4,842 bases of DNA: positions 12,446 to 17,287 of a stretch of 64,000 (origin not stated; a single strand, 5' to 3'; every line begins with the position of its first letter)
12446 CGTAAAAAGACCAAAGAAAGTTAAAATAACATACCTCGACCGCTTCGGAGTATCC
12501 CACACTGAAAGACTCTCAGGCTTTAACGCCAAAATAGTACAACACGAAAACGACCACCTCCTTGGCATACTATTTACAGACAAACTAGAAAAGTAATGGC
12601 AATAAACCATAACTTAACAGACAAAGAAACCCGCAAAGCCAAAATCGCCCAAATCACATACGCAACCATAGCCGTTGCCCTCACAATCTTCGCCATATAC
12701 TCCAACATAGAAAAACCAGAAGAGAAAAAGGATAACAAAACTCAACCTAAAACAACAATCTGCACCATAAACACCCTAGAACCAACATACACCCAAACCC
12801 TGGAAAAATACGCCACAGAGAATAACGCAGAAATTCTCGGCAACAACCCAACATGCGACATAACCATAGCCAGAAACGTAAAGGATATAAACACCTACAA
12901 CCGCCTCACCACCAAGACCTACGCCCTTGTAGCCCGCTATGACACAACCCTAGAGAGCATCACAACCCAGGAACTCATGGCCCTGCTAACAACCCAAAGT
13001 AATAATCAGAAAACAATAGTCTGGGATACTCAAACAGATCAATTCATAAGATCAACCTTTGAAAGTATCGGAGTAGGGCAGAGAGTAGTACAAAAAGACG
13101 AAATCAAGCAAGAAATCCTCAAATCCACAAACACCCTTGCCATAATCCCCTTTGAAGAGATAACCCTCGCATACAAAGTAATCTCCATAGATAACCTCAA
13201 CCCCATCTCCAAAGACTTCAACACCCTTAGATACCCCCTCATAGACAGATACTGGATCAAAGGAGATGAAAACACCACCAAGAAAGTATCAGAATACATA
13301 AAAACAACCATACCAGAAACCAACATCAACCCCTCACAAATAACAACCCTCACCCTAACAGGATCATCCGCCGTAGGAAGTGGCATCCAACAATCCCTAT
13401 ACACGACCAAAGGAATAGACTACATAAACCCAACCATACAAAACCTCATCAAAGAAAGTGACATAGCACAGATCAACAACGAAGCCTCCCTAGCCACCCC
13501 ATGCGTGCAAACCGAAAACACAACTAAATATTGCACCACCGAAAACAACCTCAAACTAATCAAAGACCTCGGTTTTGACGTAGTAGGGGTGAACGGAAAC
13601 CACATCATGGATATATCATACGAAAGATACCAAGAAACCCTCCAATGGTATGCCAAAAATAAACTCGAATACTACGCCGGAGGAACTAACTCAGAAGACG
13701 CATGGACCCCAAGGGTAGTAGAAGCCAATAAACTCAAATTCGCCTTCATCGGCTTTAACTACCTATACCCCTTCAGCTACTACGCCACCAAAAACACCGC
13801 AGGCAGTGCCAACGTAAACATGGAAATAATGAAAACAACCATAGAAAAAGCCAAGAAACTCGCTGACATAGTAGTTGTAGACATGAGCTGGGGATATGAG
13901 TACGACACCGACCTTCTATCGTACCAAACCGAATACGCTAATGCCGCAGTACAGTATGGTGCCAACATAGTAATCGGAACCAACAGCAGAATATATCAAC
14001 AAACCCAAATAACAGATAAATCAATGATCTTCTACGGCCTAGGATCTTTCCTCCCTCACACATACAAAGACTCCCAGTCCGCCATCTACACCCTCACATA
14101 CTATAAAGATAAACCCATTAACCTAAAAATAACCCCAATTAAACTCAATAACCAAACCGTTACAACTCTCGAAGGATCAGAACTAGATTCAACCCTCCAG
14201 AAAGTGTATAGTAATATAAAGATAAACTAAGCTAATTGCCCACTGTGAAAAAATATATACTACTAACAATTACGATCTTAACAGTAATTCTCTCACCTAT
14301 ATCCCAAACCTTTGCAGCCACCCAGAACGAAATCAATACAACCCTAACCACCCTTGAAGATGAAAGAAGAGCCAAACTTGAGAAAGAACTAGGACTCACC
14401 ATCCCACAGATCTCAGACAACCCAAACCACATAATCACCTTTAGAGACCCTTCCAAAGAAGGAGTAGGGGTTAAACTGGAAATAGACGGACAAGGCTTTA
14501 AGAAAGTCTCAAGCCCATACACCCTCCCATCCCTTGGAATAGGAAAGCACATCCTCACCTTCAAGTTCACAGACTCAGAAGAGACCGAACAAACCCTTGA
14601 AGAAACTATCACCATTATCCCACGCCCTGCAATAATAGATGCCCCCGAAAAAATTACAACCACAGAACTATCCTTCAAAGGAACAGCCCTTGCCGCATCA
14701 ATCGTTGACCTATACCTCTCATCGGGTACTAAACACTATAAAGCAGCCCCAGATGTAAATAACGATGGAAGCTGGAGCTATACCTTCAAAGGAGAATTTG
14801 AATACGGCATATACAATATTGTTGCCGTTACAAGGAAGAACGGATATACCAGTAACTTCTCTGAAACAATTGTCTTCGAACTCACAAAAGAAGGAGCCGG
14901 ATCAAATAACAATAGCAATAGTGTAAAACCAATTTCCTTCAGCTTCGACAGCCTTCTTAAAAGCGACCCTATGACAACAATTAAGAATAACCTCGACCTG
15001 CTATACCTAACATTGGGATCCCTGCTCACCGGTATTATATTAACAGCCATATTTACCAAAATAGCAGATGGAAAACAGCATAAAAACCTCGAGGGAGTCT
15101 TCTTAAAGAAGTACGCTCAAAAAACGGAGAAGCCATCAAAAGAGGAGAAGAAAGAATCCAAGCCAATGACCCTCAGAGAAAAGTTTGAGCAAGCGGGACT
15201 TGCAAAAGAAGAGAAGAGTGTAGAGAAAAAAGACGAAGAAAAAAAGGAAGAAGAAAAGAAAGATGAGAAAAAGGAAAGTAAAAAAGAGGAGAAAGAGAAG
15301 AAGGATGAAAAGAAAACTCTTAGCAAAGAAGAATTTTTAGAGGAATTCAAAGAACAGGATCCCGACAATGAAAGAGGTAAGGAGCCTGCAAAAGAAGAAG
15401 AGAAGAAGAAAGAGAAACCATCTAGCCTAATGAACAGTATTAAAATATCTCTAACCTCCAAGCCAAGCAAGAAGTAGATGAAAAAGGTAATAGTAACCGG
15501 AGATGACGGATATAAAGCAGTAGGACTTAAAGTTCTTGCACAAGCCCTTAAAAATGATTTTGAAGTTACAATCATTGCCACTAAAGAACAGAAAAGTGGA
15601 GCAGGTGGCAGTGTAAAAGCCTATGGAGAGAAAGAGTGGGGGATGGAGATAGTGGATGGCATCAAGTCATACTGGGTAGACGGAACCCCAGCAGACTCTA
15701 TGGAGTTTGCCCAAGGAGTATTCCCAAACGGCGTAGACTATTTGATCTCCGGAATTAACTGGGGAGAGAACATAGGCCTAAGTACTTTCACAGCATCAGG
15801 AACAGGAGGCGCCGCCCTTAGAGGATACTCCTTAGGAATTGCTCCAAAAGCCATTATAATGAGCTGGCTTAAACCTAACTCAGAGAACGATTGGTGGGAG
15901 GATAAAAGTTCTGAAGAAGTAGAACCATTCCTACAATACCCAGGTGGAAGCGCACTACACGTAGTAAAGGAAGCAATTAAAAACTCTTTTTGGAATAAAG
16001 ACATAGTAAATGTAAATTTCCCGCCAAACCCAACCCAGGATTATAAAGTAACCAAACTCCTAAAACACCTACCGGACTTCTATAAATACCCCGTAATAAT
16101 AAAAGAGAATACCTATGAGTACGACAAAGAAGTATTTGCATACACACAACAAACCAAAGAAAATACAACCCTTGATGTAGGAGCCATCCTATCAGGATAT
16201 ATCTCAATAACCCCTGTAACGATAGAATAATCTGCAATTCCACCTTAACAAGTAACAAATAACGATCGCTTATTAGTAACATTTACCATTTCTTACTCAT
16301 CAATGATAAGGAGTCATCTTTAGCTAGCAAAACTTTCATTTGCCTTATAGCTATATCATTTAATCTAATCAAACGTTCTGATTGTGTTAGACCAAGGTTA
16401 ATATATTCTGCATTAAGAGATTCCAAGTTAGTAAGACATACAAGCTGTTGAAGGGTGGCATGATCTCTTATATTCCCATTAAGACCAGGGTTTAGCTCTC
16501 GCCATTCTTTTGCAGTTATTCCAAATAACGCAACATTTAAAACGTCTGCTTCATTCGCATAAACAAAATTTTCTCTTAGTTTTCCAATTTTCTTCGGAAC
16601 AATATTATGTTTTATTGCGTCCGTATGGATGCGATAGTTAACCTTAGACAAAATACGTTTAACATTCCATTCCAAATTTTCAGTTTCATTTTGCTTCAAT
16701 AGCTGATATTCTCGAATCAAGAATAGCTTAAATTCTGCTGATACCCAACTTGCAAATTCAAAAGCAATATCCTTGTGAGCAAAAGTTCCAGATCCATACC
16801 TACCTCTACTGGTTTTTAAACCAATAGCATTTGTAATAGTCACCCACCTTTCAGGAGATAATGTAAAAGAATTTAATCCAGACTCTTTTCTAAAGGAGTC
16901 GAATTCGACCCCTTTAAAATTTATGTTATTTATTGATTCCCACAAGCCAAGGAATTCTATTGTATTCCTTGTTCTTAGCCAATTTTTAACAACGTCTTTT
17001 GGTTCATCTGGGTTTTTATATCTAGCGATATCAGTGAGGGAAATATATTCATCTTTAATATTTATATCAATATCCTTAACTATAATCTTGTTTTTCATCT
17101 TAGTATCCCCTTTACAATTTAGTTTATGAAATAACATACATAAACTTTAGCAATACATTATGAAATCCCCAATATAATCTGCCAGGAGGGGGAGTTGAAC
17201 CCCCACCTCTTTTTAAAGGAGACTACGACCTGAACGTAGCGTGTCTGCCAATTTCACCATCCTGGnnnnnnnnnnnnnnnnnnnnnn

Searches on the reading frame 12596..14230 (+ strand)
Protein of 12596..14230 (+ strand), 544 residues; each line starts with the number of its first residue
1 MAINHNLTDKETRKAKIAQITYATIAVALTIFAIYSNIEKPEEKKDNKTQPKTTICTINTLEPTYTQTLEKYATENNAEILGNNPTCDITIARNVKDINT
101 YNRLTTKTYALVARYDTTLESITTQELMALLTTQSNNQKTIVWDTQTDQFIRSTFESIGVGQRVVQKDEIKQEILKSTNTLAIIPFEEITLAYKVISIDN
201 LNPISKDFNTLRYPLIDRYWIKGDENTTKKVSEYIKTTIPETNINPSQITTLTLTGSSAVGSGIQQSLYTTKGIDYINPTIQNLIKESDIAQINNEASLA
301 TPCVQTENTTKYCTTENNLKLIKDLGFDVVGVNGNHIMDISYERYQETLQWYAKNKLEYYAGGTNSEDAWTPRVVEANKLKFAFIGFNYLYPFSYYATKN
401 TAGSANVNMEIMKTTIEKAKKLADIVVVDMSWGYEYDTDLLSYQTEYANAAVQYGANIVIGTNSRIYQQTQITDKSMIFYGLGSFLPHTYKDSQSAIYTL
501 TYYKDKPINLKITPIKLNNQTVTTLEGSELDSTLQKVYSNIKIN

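Call 88: search_protein_families(library=pfam, proteins=[window:12596-14230:+], max_evalue=0.0001)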
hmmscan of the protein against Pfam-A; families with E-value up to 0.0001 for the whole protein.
window:12596-14230:+ (544 aa): 1 family
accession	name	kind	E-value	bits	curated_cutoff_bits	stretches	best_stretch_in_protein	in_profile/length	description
PF09587.15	PGA_cap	-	1.3e-41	143.2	27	1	251-486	1-252/255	Bacterial capsule synthesis protein PGA_cap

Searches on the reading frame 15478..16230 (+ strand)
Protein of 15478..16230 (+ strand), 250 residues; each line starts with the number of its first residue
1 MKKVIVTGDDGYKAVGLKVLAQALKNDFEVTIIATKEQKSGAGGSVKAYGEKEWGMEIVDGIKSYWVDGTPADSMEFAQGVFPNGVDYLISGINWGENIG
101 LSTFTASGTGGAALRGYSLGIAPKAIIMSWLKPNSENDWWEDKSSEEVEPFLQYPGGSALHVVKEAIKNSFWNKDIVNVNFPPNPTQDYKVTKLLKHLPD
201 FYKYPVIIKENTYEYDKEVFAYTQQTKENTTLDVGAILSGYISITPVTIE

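Call 88: search_protein_families(library=pfam, proteins=[window:15478-16230:+], max_evalue=0.0001)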
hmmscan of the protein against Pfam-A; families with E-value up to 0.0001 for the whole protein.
window:15478-16230:+ (250 aa): 1 family
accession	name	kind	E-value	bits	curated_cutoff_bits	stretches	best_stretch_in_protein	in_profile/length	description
PF01975.23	SurE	-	7.3e-31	107.9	22.1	1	4-196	1-184/189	Survival protein SurE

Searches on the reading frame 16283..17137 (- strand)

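Call 88: search_protein_families(library=pfam, proteins=[window:16283-17137:-], max_evalue=0.0001)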
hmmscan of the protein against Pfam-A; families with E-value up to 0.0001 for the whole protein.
window:16283-17137:- (284 aa): 1 family
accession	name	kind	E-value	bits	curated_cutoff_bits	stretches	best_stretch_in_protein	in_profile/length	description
PF04383.19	KilA-N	-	7.3e-19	68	23.8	1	23-148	8-105/107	KilA-N domain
